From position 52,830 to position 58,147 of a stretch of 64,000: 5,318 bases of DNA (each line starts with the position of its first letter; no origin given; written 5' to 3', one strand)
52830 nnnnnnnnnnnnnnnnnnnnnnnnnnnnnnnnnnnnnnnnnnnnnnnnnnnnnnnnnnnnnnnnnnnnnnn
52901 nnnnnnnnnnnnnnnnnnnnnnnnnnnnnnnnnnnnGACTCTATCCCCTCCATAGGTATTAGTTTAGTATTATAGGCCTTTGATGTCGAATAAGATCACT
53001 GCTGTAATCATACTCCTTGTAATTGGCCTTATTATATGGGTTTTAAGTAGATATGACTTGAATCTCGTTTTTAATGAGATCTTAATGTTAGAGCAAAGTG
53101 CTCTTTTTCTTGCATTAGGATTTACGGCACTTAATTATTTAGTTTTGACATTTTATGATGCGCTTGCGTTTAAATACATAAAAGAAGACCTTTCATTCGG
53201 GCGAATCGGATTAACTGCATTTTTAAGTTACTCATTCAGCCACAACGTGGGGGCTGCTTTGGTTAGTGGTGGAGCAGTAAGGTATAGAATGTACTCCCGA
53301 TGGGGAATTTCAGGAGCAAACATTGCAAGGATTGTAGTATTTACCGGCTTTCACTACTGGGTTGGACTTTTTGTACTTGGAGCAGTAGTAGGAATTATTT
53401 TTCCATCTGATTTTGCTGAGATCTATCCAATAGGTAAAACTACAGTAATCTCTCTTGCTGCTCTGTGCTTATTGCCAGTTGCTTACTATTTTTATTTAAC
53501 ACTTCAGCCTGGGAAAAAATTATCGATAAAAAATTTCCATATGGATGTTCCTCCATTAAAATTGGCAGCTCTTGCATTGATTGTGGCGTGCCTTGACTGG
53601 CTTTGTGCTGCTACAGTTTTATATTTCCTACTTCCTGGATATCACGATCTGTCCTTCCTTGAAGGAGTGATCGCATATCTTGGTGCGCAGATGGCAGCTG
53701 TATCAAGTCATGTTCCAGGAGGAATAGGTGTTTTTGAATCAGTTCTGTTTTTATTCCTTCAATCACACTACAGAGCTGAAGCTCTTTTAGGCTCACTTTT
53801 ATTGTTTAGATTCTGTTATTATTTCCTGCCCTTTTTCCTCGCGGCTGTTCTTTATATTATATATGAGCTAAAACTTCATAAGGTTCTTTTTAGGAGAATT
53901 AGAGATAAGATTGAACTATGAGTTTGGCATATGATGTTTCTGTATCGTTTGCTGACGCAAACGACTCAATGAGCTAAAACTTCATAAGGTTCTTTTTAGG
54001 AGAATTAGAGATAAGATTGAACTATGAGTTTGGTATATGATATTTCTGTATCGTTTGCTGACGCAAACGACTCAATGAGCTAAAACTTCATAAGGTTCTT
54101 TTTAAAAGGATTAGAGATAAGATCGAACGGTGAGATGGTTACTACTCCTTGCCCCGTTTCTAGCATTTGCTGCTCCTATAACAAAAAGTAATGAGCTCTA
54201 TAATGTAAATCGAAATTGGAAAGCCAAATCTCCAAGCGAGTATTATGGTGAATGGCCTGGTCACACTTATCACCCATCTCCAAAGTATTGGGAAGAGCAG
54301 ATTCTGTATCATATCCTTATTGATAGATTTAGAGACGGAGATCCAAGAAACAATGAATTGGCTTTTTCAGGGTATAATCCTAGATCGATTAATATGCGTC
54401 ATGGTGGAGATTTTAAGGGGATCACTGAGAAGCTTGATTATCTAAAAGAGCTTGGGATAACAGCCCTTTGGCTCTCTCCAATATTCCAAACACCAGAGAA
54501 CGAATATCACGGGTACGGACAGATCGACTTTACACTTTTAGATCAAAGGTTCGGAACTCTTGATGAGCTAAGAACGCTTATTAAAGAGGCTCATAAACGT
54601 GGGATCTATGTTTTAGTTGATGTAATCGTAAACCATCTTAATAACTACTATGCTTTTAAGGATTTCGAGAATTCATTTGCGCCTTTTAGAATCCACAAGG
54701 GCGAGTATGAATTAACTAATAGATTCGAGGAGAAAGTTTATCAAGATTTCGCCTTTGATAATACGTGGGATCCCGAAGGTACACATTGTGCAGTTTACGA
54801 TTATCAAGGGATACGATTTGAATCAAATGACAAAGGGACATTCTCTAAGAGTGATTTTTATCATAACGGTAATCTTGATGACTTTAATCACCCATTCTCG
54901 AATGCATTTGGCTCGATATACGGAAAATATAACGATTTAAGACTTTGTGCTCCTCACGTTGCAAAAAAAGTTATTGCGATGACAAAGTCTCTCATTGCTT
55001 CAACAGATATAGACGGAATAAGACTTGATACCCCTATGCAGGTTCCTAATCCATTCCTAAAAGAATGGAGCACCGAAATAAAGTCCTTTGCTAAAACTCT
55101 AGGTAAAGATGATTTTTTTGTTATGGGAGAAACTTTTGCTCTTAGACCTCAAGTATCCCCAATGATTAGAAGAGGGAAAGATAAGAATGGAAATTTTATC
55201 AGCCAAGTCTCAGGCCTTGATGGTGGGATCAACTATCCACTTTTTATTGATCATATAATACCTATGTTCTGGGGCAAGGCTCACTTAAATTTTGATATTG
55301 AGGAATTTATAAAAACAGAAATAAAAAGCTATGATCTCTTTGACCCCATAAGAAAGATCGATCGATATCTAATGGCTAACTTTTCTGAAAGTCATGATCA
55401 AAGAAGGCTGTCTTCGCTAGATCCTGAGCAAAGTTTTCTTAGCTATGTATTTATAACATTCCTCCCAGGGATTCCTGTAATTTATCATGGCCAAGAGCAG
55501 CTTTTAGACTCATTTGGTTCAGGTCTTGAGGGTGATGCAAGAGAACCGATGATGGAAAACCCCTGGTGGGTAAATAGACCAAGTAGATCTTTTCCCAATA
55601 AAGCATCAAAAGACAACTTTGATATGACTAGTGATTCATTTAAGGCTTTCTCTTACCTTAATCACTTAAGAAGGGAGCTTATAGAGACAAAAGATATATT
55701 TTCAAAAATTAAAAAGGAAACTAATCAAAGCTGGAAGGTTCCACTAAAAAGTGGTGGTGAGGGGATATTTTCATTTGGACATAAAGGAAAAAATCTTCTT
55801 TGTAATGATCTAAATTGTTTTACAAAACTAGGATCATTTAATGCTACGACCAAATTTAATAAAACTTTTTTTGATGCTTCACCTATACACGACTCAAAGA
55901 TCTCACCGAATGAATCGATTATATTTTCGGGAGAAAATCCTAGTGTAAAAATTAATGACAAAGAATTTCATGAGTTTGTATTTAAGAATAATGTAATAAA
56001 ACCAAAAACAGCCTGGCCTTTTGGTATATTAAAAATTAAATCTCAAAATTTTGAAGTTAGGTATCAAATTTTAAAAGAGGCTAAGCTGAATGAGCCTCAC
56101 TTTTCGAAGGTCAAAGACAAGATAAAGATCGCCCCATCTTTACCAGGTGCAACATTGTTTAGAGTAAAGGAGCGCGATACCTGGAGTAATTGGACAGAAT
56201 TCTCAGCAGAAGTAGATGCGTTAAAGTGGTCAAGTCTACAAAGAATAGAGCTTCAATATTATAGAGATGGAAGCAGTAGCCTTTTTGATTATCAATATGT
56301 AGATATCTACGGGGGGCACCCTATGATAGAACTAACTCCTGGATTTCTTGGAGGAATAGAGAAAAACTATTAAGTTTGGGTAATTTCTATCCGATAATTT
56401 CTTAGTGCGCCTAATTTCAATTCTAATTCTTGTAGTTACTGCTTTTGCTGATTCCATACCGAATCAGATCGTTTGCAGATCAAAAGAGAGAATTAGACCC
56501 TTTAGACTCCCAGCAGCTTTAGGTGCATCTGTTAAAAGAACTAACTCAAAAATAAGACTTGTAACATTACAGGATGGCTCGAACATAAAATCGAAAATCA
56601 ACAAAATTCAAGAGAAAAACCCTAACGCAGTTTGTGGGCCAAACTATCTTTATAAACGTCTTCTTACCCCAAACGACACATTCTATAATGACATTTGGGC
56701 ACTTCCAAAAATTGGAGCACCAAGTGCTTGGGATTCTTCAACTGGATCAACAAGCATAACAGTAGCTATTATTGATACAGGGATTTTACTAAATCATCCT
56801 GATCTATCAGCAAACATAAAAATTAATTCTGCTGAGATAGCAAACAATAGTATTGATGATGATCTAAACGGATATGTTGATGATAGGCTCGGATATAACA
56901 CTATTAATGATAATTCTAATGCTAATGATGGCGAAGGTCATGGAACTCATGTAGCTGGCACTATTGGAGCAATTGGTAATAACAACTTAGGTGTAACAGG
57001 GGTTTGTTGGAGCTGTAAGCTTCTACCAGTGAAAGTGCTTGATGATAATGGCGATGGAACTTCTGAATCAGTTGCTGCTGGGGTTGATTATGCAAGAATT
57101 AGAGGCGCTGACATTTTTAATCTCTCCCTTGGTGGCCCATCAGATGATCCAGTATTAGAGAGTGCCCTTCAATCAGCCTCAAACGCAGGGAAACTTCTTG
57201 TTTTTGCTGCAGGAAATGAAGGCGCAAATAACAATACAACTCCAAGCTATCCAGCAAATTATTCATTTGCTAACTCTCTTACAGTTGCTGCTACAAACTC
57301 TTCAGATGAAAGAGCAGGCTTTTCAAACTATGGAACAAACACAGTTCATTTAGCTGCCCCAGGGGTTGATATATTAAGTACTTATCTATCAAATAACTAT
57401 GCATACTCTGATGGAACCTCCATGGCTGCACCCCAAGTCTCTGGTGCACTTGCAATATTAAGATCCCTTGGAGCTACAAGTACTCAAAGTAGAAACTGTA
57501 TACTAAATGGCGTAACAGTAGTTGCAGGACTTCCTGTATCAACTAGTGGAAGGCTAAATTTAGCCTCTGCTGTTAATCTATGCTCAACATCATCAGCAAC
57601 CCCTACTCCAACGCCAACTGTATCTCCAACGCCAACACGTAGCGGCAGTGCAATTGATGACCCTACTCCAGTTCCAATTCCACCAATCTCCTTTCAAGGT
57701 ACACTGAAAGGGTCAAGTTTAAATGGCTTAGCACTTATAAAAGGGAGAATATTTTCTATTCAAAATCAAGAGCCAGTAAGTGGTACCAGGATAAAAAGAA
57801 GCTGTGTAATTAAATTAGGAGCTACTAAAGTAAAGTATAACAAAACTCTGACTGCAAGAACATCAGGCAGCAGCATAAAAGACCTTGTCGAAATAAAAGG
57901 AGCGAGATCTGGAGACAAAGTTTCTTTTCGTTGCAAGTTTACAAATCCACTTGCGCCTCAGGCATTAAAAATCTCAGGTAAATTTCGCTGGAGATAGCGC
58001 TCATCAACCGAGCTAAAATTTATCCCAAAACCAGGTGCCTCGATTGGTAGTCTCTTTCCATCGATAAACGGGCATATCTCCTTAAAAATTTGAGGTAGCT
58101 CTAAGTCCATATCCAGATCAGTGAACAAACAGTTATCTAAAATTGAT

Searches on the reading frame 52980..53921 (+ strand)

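Call 62: search_protein_families(library=pfam, proteins=[window:52980-53921:+], max_evalue=0.0001)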
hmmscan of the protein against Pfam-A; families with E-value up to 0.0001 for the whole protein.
window:52980-53921:+ (313 aa): 1 family
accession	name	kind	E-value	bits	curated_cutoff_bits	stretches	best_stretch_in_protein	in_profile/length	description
PF03706.18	LPG_synthase_TM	-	8.4e-15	55.4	33.4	1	11-287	5-301/302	Lysylphosphatidylglycerol synthase TM region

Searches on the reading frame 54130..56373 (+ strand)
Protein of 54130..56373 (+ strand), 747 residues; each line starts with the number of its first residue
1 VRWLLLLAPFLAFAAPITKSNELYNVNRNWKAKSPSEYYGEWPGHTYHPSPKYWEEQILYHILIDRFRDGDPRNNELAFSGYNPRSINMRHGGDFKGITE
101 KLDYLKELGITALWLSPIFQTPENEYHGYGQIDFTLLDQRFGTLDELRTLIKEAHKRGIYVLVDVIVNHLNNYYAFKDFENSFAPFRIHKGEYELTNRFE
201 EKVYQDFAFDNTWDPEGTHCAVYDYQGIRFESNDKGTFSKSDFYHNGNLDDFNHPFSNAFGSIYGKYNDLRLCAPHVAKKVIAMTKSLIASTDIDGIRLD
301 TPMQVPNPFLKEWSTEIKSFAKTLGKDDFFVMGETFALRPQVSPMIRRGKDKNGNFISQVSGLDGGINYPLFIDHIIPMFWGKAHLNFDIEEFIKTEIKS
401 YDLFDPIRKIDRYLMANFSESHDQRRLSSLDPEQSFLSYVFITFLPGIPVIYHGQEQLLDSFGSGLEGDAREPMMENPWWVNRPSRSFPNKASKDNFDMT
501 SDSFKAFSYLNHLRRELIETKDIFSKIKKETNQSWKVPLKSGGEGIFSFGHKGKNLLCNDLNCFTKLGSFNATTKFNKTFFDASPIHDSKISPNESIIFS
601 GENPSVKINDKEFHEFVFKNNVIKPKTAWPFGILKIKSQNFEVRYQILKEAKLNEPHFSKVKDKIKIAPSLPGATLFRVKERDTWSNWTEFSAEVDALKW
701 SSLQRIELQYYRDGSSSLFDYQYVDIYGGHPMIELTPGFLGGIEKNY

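Call 19: search_protein_families(library=pfam, proteins=[window:54130-56373:+], max_evalue=0.00001)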
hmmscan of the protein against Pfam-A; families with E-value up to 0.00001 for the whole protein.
window:54130-56373:+ (747 aa): 1 family
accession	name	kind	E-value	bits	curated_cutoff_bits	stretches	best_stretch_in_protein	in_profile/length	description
PF00128.31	Alpha-amylase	-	1.5e-45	156.7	22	1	62-461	2-358/446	Alpha amylase, catalytic domain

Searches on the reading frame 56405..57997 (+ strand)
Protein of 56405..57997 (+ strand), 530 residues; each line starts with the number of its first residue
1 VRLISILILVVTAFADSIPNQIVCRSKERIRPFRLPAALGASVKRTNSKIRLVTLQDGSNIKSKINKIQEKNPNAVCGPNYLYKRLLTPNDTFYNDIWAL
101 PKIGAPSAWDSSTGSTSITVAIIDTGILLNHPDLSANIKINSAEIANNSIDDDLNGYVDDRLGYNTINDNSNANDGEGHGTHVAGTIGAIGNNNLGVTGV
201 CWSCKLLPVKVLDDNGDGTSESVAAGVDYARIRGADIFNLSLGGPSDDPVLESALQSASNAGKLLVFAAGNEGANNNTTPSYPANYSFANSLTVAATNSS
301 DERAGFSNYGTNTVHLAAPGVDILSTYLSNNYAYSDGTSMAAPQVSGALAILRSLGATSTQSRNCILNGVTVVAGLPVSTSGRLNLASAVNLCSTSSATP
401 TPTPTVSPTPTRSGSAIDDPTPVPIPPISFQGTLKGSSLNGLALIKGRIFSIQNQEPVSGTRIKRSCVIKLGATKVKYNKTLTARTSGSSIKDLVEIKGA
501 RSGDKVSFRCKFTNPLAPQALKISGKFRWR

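Call 19: search_protein_families(library=pfam, proteins=[window:56405-57997:+], max_evalue=0.00001)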
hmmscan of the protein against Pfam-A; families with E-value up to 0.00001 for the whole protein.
window:56405-57997:+ (530 aa): 1 family
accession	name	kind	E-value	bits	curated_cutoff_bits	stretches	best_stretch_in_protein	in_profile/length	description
PF00082.27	Peptidase_S8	-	4e-55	187.6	21.8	1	117-355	3-256/288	Subtilase family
